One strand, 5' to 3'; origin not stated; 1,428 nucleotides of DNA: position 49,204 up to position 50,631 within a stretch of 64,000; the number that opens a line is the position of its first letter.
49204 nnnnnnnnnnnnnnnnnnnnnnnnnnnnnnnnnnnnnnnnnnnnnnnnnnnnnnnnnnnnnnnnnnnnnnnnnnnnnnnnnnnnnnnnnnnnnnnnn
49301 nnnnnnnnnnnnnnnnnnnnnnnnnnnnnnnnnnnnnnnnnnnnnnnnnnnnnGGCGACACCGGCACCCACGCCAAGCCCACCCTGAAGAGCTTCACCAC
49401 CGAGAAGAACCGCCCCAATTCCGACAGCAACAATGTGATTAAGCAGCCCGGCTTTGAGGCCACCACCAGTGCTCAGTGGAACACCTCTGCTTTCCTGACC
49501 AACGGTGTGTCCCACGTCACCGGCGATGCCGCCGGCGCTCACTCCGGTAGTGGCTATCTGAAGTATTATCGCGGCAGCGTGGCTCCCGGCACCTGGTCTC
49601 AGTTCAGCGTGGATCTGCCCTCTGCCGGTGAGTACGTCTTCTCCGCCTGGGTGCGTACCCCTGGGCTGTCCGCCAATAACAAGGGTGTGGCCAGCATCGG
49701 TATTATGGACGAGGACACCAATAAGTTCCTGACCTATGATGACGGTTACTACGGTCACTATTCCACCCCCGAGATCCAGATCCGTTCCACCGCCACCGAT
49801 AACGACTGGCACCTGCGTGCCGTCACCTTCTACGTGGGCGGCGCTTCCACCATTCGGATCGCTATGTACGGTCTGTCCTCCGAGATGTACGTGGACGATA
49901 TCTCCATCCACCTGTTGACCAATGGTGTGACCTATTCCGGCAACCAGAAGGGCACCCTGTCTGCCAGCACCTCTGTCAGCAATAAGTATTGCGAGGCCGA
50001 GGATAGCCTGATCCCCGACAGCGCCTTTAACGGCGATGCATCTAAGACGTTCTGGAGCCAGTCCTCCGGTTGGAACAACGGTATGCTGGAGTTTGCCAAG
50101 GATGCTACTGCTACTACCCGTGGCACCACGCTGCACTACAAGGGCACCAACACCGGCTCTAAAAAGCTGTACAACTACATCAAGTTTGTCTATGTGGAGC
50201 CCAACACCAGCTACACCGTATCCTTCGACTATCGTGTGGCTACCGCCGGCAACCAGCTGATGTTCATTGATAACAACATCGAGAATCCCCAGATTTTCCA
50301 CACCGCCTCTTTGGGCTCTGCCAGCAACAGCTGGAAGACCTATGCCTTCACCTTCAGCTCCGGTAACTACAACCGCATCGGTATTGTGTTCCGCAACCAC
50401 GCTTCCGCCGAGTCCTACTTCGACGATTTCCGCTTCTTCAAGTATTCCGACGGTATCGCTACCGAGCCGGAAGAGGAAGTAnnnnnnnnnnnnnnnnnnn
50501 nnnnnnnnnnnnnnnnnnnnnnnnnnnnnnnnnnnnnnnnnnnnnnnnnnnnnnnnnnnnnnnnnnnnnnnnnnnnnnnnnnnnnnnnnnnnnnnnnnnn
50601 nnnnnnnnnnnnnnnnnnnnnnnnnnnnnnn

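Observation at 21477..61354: Three paralogous two-gene cassettes: unclassified clan-A-like glycosidase followed by a catalytic-domain-free CBM array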

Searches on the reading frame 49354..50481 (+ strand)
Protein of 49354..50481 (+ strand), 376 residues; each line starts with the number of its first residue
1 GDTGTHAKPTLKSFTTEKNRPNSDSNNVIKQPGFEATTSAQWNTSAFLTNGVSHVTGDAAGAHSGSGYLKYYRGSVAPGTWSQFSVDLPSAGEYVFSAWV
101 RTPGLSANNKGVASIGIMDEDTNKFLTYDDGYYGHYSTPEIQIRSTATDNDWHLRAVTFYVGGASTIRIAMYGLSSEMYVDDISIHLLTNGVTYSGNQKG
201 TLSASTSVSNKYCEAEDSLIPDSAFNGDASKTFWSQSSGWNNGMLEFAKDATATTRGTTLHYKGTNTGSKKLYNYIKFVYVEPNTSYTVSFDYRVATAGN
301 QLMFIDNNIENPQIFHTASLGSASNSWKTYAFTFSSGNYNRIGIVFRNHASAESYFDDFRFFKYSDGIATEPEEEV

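Call 90: search_protein_families(library=pfam, proteins=[window:49354-50481:+], max_evalue=10)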
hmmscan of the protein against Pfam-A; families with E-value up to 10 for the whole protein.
window:49354-50481:+ (376 aa): 2 families
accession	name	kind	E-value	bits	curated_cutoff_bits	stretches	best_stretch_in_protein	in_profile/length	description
PF02018.23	CBM_4_9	-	0.00022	22.1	25.9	2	26-162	1-119/136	Carbohydrate binding domain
PF03422.21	CBM_6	-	0.0015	19.3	28.9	2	248-331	6-89/125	Carbohydrate binding module (family 6)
